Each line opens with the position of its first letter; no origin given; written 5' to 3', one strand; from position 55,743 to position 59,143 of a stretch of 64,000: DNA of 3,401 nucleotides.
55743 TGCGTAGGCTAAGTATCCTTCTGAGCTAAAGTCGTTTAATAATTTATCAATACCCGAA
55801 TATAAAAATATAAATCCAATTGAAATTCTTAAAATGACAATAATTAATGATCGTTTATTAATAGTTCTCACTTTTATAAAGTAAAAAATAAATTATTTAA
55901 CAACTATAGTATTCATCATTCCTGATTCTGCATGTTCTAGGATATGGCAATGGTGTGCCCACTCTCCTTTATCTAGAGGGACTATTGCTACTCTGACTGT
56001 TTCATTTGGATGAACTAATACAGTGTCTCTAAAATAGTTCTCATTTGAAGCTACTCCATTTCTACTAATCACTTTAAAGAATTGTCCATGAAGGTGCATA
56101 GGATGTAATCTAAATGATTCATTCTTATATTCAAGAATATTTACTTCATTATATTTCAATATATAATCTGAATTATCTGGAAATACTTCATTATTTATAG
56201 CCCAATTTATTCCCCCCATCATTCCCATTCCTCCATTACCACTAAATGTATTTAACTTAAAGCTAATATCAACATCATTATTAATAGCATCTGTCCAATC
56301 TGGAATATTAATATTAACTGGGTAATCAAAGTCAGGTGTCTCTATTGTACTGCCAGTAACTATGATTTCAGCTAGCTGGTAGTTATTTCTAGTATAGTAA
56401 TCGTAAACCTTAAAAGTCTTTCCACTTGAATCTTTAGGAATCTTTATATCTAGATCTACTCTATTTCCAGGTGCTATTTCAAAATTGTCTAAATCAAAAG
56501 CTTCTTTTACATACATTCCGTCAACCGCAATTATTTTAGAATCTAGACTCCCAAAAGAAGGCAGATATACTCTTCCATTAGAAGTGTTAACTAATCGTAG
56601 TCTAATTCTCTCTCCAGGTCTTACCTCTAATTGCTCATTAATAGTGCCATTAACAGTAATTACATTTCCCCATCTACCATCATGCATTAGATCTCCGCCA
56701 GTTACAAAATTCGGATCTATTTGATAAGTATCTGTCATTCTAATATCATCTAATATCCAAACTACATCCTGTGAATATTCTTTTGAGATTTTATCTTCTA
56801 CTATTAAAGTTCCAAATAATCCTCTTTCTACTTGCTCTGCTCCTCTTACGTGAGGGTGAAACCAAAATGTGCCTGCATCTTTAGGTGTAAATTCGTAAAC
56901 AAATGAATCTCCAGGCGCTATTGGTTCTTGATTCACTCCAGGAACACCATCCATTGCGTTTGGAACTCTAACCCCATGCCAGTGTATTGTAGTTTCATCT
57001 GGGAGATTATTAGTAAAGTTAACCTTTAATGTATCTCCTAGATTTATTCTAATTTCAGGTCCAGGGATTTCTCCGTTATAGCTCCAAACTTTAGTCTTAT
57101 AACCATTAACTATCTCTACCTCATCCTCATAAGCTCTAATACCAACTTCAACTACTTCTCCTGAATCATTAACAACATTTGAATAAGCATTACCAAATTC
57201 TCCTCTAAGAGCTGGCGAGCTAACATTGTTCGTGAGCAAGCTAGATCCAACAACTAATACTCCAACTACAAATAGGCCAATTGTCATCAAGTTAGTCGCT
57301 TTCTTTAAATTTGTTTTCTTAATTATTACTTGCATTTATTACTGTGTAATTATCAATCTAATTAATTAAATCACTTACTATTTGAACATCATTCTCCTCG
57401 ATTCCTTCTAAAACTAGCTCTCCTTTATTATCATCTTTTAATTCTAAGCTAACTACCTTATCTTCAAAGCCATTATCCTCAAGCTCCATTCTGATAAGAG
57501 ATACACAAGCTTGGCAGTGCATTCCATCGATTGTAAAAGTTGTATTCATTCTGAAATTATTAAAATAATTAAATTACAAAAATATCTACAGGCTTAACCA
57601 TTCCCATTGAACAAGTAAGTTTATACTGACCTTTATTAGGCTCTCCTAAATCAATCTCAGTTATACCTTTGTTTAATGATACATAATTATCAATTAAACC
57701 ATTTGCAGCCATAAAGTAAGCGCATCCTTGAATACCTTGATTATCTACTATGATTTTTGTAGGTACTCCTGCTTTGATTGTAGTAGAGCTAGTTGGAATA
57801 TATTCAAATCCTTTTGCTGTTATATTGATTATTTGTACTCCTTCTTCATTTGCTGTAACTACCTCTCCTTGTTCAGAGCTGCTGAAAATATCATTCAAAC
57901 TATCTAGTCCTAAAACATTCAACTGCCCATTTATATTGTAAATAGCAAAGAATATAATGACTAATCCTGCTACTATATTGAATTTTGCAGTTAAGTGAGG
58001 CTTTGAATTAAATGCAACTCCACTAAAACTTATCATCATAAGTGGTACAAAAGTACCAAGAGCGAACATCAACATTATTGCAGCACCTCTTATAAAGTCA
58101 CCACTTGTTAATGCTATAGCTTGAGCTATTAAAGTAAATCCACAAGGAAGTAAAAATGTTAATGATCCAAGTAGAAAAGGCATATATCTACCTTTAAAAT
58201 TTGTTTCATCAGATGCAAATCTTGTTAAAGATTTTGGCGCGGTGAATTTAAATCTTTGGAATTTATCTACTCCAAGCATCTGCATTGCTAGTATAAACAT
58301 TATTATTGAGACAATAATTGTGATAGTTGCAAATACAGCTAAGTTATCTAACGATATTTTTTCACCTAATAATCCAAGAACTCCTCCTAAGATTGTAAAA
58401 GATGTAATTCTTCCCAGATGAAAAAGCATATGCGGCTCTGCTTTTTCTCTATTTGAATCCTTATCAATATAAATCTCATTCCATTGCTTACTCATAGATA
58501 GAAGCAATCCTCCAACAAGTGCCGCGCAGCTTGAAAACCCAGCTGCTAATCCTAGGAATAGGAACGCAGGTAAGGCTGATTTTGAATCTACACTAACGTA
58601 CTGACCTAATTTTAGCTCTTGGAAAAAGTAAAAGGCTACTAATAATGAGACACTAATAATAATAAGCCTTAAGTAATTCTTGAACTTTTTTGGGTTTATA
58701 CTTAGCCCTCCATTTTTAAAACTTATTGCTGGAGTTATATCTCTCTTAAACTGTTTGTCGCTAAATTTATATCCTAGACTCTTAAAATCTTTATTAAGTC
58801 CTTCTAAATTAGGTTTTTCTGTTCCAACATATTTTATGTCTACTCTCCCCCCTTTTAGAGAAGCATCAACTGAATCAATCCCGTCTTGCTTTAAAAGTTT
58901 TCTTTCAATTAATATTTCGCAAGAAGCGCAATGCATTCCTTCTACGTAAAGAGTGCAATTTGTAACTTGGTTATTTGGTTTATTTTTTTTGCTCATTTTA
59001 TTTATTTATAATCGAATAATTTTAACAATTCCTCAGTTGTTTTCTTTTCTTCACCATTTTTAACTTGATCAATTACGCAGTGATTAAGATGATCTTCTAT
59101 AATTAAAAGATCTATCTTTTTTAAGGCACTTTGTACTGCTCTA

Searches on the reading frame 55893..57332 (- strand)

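Call 75: search_protein_families(library=pfam, proteins=[window:55893-57332:-], max_evalue=0.00001)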
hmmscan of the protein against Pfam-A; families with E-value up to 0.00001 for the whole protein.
window:55893-57332:- (479 aa): 3 families
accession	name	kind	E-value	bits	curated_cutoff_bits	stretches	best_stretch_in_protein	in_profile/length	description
PF07732.21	Cu-oxidase_3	-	9.1e-42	142.3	21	1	71-181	6-117/119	Multicopper oxidase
PF07731.20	Cu-oxidase_2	-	8.4e-30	103.8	20.4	1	376-479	21-134/137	Multicopper oxidase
PF00394.28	Cu-oxidase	-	7.8e-10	39.5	21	1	226-299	40-123/157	Multicopper oxidase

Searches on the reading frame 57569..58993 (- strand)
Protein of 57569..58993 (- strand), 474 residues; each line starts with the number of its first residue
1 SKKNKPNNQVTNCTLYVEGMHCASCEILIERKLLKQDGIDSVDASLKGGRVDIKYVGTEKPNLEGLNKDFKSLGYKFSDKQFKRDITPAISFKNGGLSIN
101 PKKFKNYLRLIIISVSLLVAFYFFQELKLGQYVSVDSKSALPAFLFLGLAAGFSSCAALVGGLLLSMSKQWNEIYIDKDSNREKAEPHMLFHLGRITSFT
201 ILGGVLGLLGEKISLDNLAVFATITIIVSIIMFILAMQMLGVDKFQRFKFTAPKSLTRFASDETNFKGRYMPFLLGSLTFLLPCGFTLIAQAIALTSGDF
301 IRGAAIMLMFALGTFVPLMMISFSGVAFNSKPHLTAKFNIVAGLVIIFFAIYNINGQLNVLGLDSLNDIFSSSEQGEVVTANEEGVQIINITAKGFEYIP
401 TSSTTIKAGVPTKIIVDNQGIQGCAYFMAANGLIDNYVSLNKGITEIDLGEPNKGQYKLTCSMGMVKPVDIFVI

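Call 75: search_protein_families(library=pfam, proteins=[window:57569-58993:-], max_evalue=0.00001)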
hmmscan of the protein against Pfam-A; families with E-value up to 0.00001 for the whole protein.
window:57569-58993:- (474 aa): 3 families
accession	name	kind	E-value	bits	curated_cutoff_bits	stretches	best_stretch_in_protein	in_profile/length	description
PF13386.12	DsbD_2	-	2.5e-32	112.8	24.9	1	144-352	2-199/199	Cytochrome C biogenesis protein transmembrane region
PF00403.32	HMA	-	6.3e-12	46.1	24.8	1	14-76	1-62/62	Heavy-metal-associated domain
PF02683.22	DsbD_TM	-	5.5e-10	39.3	27.1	1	140-328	4-188/219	Cytochrome C biogenesis protein transmembrane domain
